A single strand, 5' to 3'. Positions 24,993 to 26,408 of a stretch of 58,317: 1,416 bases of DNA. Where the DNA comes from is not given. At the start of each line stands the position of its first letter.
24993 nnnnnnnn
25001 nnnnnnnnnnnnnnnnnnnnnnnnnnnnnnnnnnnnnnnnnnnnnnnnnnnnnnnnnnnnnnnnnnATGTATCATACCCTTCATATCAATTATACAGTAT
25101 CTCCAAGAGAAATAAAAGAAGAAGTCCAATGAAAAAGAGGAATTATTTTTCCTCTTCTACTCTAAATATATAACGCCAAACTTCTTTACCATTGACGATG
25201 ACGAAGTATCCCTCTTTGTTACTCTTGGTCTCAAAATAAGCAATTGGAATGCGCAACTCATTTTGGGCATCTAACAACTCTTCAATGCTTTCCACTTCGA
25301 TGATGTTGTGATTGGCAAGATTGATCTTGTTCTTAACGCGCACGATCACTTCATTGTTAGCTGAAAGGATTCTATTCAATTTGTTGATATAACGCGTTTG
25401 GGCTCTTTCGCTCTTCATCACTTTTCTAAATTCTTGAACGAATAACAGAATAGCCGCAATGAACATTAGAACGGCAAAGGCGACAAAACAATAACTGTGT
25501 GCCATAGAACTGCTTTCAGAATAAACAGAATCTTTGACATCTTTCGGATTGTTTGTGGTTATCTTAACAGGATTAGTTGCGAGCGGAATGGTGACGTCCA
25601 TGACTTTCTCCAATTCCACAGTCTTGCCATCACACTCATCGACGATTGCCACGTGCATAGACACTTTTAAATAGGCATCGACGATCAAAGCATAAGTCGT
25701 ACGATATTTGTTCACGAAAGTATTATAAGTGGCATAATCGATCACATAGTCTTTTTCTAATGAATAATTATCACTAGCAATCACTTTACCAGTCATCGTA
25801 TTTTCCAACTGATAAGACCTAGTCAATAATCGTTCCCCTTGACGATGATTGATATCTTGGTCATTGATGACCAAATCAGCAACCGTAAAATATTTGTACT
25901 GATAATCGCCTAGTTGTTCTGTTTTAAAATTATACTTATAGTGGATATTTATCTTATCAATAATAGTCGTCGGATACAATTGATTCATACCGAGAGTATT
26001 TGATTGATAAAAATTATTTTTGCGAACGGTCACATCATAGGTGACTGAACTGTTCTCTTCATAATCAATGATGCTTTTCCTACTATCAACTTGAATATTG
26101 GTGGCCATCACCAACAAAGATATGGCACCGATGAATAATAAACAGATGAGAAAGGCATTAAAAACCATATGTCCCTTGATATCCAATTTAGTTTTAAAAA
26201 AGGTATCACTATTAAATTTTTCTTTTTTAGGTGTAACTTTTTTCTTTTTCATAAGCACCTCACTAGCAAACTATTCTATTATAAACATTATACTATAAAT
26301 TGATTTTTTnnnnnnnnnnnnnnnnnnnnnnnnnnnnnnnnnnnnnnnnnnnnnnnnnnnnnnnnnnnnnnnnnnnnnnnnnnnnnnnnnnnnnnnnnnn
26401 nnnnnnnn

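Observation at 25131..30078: Self-contained, translationally coupled five-gene operon with no recognisable function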

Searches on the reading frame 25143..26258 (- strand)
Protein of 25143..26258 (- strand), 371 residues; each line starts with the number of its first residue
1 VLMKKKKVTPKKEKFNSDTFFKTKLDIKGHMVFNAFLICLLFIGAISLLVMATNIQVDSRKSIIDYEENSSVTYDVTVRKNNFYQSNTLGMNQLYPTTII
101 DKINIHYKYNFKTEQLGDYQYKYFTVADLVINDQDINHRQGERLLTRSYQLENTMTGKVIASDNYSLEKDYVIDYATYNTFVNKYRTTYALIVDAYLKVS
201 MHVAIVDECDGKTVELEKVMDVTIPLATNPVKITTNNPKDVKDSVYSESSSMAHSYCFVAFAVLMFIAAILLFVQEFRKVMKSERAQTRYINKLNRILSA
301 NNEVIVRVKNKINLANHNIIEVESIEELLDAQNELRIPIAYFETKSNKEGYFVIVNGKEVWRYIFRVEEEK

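Call 3: search_protein_families(library=pfam, proteins=[window:25143-26258:-], max_evalue=1)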
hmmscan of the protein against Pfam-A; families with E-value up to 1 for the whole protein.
window:25143-26258:- (371 aa): 4 families
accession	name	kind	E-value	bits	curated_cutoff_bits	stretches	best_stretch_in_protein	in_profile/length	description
PF17231.7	DUF5305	-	8.4e-12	45.4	29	1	159-363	14-217/217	Family of unknown function (DUF5305)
PF11204.13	DUF2985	-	0.053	14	22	0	260-300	15-55/78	Protein of unknown function (DUF2985)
PF25051.1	WHD_MCM8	-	0.089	13.3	26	1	283-334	13-64/80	MCM8 winged helix domain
PF09605.15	Trep_Strep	-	0.16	12.4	28.7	1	246-302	100-156/185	Hypothetical bacterial integral membrane protein (Trep_Strep)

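Call 4: search_protein_families(library=ncbifam, proteins=[window:25143-26258:-], max_evalue=1)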
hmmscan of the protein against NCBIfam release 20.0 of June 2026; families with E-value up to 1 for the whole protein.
window:25143-26258:- (371 aa): 1 family
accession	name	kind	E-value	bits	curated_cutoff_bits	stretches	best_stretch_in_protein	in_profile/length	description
NF002172.0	PRK01018.1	equivalog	0.011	15.8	77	0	44-73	31-60/101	50S ribosomal protein L30e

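Call 5: search_protein_families(library=padloc, proteins=[window:25143-26258:-], max_evalue=1)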
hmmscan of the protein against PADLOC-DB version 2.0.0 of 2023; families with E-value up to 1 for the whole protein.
window:25143-26258:- (371 aa): 0 families

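Call 6: search_protein_families(library=phrogs, proteins=[window:25143-26258:-], max_evalue=1)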
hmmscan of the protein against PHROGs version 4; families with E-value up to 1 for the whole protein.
window:25143-26258:- (371 aa): 2 families
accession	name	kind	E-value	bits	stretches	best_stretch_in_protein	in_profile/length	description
phrog_5552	-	moron, auxiliary metabolic gene and host takeover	0.012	16.3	0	254-289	121-155/162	membrane protein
phrog_29659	-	unknown function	0.2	12.7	1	32-73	3-42/76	-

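Call 22: find_homologous_proteins(query=window:25143-26252:-, max_evalue=0.001)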
Query window:25143-26252:- (369 aa): 49 proteins with E <= 0.001 among 1777 candidates.
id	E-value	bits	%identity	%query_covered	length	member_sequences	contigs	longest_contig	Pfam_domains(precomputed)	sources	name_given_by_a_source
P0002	2.9e-236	801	100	100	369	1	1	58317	PF17231.8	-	-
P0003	1.2e-125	437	57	98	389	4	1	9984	PF17231.8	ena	-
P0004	5.1e-125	435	57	95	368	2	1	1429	PF17231.8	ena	-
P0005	2.1e-122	427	53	96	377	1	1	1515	PF17231.8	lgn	-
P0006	2.3e-121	423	53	96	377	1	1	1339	PF17231.8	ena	-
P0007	6.2e-121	422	53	96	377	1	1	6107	PF17231.8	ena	-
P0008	1.0e-120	421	53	96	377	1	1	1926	PF17231.8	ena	-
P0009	1.4e-120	421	53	96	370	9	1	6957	PF17231.8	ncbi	-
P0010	2.6e-120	420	52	96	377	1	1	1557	PF17231.8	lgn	-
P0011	8.1e-120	418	52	96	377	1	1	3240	PF17231.8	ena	-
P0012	9.1e-120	418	52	96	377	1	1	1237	PF17231.8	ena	-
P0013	1.6e-119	417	52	96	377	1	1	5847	PF17231.8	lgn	-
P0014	3.7e-119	416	55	95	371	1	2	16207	PF17231.8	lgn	-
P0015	1.0e-114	401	53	95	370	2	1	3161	PF17231.8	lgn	-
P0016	2.7e-114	400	53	100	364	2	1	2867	PF17231.8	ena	-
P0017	1.6e-113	398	54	95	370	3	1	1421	PF17231.8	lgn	-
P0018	2.0e-111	391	52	95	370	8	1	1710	PF17231.8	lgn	-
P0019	1.4e-110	388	53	100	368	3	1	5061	PF17231.8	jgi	-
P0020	6.5e-110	386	54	95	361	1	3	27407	-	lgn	-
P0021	3.1e-109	383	51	100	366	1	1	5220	PF17231.8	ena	-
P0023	2.6e-108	380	54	95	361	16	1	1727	PF17231.8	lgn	-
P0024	5.1e-108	379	52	95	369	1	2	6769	PF17231.8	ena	-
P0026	4.8e-107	376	52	95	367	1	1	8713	PF17231.8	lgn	-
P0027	7.0e-107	376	49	98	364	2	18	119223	PF17231.8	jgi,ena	-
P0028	4.8e-106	373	50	95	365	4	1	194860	PF17231.8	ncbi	-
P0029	1.8e-105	371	50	95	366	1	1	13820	PF17231.8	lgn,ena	-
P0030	4.0e-103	363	50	89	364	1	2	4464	PF17231.8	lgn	-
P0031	1.2e-102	362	46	100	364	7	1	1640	PF17231.8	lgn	-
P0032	3.3e-102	360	50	95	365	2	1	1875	PF17231.8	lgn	-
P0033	4.9e-102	360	50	89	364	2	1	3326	PF17231.8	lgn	-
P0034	7.8e-102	359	51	95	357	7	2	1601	PF17231.8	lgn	-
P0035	4.6e-101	357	49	95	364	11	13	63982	PF17231.8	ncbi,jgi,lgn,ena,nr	ncbi:MAG: hypothetical protein E7162_06635 [Firmicutes bacterium]|nr:hypothetical protein [Bacillota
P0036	3.6e-99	350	46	100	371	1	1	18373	PF17231.8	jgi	-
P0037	7.7e-98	346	48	95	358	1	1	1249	PF17231.8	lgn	-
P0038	2.1e-95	338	46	94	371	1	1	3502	PF17231.8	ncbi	-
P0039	2.4e-93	331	46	94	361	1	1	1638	PF17231.8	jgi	jgi:hypothetical protein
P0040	4.8e-93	330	46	95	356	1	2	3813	PF17231.8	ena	-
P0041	1.4e-92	329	46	89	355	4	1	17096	PF17231.8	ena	-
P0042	1.0e-90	323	47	92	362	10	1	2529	PF17231.8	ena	-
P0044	1.4e-89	319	45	95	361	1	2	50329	PF17231.8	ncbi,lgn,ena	-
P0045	1.1e-88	316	46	95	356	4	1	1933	PF17231.8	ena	-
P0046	1.5e-88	315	46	95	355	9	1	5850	PF17231.8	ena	-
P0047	1.4e-77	279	57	67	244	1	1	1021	PF17231.8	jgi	jgi:hypothetical protein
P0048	1.4e-75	273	42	93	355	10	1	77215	PF17231.8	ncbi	-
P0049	1.8e-67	246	54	57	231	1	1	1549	PF17231.8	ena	-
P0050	4.2e-41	159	32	89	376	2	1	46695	PF17231.8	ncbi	-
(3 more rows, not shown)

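Call 23: find_encoding_contigs(protein=P0003, flank=10000, max_places=2)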
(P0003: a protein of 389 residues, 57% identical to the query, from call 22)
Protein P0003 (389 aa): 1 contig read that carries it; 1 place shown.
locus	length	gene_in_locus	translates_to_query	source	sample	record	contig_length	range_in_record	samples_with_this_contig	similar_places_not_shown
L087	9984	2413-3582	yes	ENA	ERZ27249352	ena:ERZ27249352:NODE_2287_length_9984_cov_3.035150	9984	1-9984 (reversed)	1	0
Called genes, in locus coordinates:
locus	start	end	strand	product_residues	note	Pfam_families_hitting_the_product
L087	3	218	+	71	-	?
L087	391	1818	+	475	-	PF00239:Resolvase, PF07508:Recombinase, PF13408:Zn_ribbon_recom (weak)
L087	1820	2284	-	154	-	PF13379:NMT1_2 (weak), PF09084:NMT1, PF12974:Phosphonate-bd (weak)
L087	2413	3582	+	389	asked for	PF17231:DUF5305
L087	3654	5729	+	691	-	PF00580:UvrD-helicase, PF01443:Viral_helicase1 (faint), PF13086:AAA_11 (faint), PF13245:AAA_19, PF13604:AAA_30 (faint), PF13087:AAA_12 (faint), PF13361:UvrD_C, PF13538:UvrD_C_2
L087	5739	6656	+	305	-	PF00483:NTP_transferase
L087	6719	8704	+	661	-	PF22745:Nlig-Ia, PF01653:DNA_ligase_aden, PF03120:OB_DNA_ligase, PF03119:DNA_ligase_ZBD, PF12826:HHH_2, PF14520:HHH_5, PF00633:HHH (weak), PF00533:BRCT, +1 more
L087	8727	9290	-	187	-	-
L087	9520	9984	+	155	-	?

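Call 24: find_encoding_contigs(protein=P0028, flank=10000, max_places=2)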
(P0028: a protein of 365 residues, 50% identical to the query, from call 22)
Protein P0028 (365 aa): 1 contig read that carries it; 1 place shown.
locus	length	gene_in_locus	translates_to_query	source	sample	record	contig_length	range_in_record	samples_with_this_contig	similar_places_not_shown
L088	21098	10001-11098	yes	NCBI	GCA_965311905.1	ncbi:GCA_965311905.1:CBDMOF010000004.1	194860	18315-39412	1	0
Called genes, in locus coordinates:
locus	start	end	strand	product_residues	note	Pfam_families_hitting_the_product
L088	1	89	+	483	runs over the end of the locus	PF06941:NT5C (weak), PF01156:IU_nuc_hydro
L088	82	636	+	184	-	PF18907:DUF5662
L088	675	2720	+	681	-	PF00155:Aminotran_1_2, PF00583:Acetyltransf_1, PF13673:Acetyltransf_10 (weak), PF13508:Acetyltransf_7, PF08445:FR47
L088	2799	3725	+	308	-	PF00239:Resolvase, PF07508:Recombinase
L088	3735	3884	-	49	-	-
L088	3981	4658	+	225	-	PF02308:MgtC, PF21770:MgtC_SapB_C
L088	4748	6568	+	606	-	PF13620:CarboxypepD_reg (faint), PF17210:SdrD_B (faint), PF08341:TED, PF17802:SpaA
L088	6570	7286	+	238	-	PF04203:Sortase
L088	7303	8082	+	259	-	-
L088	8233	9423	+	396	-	PF00239:Resolvase, PF07508:Recombinase, PF13408:Zn_ribbon_recom (weak)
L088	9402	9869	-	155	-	PF13379:NMT1_2 (weak), PF09084:NMT1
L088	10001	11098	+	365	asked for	PF17231:DUF5305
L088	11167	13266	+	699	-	PF00580:UvrD-helicase, PF13086:AAA_11 (faint), PF13087:AAA_12 (faint), PF13245:AAA_19, PF13604:AAA_30 (faint), PF13361:UvrD_C, PF01443:Viral_helicase1 (weak), PF13538:UvrD_C_2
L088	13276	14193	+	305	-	PF00483:NTP_transferase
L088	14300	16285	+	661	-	PF22745:Nlig-Ia, PF01653:DNA_ligase_aden, PF03120:OB_DNA_ligase, PF03119:DNA_ligase_ZBD, PF12826:HHH_2, PF14520:HHH_5 (weak), PF00533:BRCT, PF12738:PTCB-BRCT (weak)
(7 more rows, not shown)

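Call 25: find_encoding_contigs(protein=P0048, flank=10000, max_places=2)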
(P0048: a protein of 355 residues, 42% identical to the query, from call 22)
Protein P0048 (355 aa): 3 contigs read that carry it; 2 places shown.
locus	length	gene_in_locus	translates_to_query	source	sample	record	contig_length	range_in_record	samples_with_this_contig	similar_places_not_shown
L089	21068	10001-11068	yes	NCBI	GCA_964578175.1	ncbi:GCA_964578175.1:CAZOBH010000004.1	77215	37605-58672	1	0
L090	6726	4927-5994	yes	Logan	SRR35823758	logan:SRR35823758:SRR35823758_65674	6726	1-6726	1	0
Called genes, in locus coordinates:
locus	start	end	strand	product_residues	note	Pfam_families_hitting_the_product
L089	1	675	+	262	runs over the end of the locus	PF01061:ABC2_membrane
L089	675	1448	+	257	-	PF13175:AAA_15 (weak), PF13555:AAA_29 (weak), PF00005:ABC_tran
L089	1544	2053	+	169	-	-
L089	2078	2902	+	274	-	PF19293:CdaA_N, PF02457:DAC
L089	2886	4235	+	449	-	PF07949:YbbR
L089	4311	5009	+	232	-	-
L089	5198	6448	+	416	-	PF22694:CtpB_N-like (weak), PF00595:PDZ, PF13180:PDZ_2, PF17820:PDZ_6, PF03572:Peptidase_S41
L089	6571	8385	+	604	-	PF24421:Ig_J (faint), PF13620:CarboxypepD_reg (faint), PF17210:SdrD_B (faint), PF22904:NOMO1-like_2nd (faint), PF17802:SpaA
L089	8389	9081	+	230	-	PF04203:Sortase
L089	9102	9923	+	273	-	-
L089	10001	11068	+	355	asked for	PF17231:DUF5305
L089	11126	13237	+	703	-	PF00580:UvrD-helicase, PF01443:Viral_helicase1 (faint), PF13245:AAA_19, PF13604:AAA_30 (faint), PF13087:AAA_12 (faint), PF13361:UvrD_C, PF13538:UvrD_C_2 (faint)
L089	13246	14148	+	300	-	PF00483:NTP_transferase, PF12804:NTP_transf_3 (weak)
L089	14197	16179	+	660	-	PF22745:Nlig-Ia, PF01653:DNA_ligase_aden, PF03120:OB_DNA_ligase, PF03119:DNA_ligase_ZBD, PF12826:HHH_2, PF14520:HHH_5 (weak), PF00533:BRCT, PF12738:PTCB-BRCT (weak), +1 more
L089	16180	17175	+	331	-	PF02557:VanY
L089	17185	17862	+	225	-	-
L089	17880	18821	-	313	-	PF04055:Radical_SAM, PF16199:Radical_SAM_C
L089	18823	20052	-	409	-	PF01734:Patatin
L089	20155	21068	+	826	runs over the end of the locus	PF01055:Glyco_hydro_31_2nd, PF21365:Glyco_hydro_31_3rd, PF17137:DUF5110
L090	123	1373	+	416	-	PF22694:CtpB_N-like (weak), PF00595:PDZ, PF13180:PDZ_2, PF17820:PDZ_6, PF03572:Peptidase_S41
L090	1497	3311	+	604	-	PF24421:Ig_J (faint), PF13620:CarboxypepD_reg (faint), PF17210:SdrD_B (faint), PF22904:NOMO1-like_2nd (faint), PF17802:SpaA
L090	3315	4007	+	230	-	PF04203:Sortase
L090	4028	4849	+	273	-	-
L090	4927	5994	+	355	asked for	PF17231:DUF5305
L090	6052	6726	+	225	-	?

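Call 26: find_encoding_contigs(protein=P0014, flank=10000, max_places=2)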
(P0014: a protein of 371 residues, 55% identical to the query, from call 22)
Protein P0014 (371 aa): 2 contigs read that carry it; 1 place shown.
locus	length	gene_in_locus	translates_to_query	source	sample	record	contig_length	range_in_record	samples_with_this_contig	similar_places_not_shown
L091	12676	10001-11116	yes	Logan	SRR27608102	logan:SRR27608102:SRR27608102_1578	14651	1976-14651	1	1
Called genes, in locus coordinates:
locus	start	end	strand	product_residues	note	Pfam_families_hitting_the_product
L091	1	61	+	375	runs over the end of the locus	PF00239:Resolvase, PF07508:Recombinase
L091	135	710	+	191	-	-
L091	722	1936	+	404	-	PF09992:NAGPA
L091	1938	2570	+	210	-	PF01569:PAP2 (weak)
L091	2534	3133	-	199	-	PF00005:ABC_tran, PF13304:AAA_21 (faint)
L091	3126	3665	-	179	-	PF09084:NMT1 (weak)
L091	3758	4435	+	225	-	PF02308:MgtC, PF21770:MgtC_SapB_C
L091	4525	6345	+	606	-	PF08341:TED, PF17210:SdrD_B (faint), PF13620:CarboxypepD_reg (faint), PF17802:SpaA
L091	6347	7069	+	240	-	PF04203:Sortase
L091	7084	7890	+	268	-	-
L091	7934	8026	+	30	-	-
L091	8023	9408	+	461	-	PF00239:Resolvase, PF07508:Recombinase, PF13408:Zn_ribbon_recom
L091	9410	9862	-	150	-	PF13379:NMT1_2 (weak), PF09084:NMT1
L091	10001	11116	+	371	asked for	PF17231:DUF5305 (weak)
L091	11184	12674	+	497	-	?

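Call 27: find_encoding_contigs(protein=P0020, flank=10000, max_places=2)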
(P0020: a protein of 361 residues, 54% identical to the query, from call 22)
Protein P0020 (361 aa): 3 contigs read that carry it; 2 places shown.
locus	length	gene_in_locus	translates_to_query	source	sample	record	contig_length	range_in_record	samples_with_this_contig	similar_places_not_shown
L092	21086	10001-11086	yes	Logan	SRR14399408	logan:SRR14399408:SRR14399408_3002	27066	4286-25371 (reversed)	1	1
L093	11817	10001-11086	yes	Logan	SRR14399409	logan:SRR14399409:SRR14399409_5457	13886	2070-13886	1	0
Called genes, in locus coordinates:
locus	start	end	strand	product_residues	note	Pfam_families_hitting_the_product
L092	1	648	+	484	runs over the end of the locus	PF06941:NT5C (weak), PF01156:IU_nuc_hydro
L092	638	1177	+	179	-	PF18907:DUF5662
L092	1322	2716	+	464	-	PF00239:Resolvase, PF07508:Recombinase, PF13408:Zn_ribbon_recom (weak)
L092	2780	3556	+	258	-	-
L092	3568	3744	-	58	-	-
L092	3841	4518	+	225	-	PF02308:MgtC, PF21770:MgtC_SapB_C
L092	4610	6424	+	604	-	PF13620:CarboxypepD_reg (faint), PF17210:SdrD_B (faint), PF22904:NOMO1-like_2nd (faint), PF24421:Ig_J (faint), PF08341:TED, PF17802:SpaA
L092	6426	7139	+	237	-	PF04203:Sortase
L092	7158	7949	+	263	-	-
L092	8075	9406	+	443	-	PF00239:Resolvase, PF07508:Recombinase, PF13408:Zn_ribbon_recom (weak)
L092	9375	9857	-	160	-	PF13379:NMT1_2, PF09084:NMT1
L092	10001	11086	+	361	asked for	-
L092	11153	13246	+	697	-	PF00580:UvrD-helicase, PF01443:Viral_helicase1 (faint), PF13087:AAA_12 (faint), PF13245:AAA_19, PF13604:AAA_30 (faint), PF13361:UvrD_C, PF13538:UvrD_C_2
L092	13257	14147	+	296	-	PF00483:NTP_transferase, PF12804:NTP_transf_3 (weak)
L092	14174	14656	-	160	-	-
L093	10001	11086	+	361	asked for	-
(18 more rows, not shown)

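Call 28: find_encoding_contigs(protein=P0035, flank=10000, max_places=3)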
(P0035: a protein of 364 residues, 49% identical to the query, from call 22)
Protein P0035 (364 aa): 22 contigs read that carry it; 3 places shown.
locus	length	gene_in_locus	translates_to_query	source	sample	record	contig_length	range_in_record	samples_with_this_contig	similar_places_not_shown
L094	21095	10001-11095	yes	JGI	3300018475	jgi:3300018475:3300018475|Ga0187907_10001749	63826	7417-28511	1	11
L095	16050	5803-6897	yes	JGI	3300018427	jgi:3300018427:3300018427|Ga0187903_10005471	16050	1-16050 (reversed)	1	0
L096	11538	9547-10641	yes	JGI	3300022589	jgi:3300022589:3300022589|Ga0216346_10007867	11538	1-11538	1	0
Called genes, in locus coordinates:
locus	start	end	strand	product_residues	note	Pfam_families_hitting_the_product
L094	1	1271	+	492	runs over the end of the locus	PF17802:SpaA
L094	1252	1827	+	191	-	PF04203:Sortase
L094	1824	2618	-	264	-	PF00528:BPD_transp_1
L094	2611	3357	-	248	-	PF00005:ABC_tran, PF13304:AAA_21 (faint)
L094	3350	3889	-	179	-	PF09084:NMT1 (weak)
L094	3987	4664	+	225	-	PF02308:MgtC, PF21770:MgtC_SapB_C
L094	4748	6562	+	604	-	PF13620:CarboxypepD_reg (faint), PF08341:TED, PF17210:SdrD_B (faint), PF24421:Ig_J (faint), PF17802:SpaA, PF22904:NOMO1-like_2nd (faint), PF17802:SpaA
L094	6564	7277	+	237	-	PF04203:Sortase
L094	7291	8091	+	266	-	PF19529:DUF6057 (weak)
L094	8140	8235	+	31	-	-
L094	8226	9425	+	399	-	PF00239:Resolvase, PF07508:Recombinase, PF13408:Zn_ribbon_recom (weak)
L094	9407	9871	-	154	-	PF13379:NMT1_2 (weak), PF09084:NMT1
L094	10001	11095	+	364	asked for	PF17231:DUF5305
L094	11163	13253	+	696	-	PF00580:UvrD-helicase, PF01443:Viral_helicase1 (faint), PF13087:AAA_12 (faint), PF13245:AAA_19, PF13604:AAA_30 (faint), PF13361:UvrD_C, PF13538:UvrD_C_2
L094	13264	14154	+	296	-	PF00483:NTP_transferase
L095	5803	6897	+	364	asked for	PF17231:DUF5305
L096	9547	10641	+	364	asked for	PF17231:DUF5305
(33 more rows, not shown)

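Call 29: find_encoding_contigs(protein=P0050, flank=10000, max_places=2)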
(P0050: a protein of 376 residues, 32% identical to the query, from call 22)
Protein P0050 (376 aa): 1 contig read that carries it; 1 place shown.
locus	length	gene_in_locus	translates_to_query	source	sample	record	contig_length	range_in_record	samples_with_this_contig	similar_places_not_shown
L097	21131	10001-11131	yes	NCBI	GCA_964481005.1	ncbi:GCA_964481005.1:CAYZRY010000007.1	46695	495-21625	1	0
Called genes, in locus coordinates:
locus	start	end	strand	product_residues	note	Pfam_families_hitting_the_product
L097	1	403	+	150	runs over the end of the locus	PF02367:TsaE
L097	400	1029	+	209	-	PF00814:TsaD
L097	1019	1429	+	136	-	PF00583:Acetyltransf_1, PF13673:Acetyltransf_10, PF13508:Acetyltransf_7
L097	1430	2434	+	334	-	PF22521:HypF_C_2 (faint), PF00814:TsaD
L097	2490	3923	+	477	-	PF17802:SpaA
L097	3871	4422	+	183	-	PF04203:Sortase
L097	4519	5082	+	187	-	-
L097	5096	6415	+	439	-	PF09992:NAGPA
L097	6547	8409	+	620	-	PF13620:CarboxypepD_reg (faint), PF22904:NOMO1-like_2nd (faint), PF24421:Ig_J (faint), PF08341:TED (weak), PF17210:SdrD_B (faint), PF17802:SpaA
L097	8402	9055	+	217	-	PF04203:Sortase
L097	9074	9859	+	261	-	-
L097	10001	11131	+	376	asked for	PF17231:DUF5305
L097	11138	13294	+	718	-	PF00580:UvrD-helicase, PF13087:AAA_12 (faint), PF13245:AAA_19, PF13604:AAA_30 (faint), PF13361:UvrD_C, PF01443:Viral_helicase1 (weak), PF13538:UvrD_C_2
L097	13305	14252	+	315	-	PF00483:NTP_transferase, PF12804:NTP_transf_3 (weak)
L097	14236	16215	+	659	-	PF22745:Nlig-Ia, PF01653:DNA_ligase_aden, PF03120:OB_DNA_ligase, PF03119:DNA_ligase_ZBD (weak), PF12826:HHH_2, PF00533:BRCT, PF12738:PTCB-BRCT (weak), PF16589:BRCT_2 (weak), +1 more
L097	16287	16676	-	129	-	PF16199:Radical_SAM_C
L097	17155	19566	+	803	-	PF01055:Glyco_hydro_31_2nd, PF21365:Glyco_hydro_31_3rd, PF17137:DUF5110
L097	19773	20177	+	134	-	-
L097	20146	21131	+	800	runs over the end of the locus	PF00133:tRNA-synt_1, PF01406:tRNA-synt_1e (faint), PF09334:tRNA-synt_1g, PF13603:tRNA-synt_1_2, PF00133:tRNA-synt_1, PF09334:tRNA-synt_1g (weak), PF08264:Anticodon_1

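Call 119: search_protein_families(library=pfam, proteins=[L089:9102-9923:+], max_evalue=0.001)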
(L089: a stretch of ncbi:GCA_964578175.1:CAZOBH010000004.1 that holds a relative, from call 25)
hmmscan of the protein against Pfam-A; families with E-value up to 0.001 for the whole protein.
L089:9102-9923:+ (273 aa): 0 families
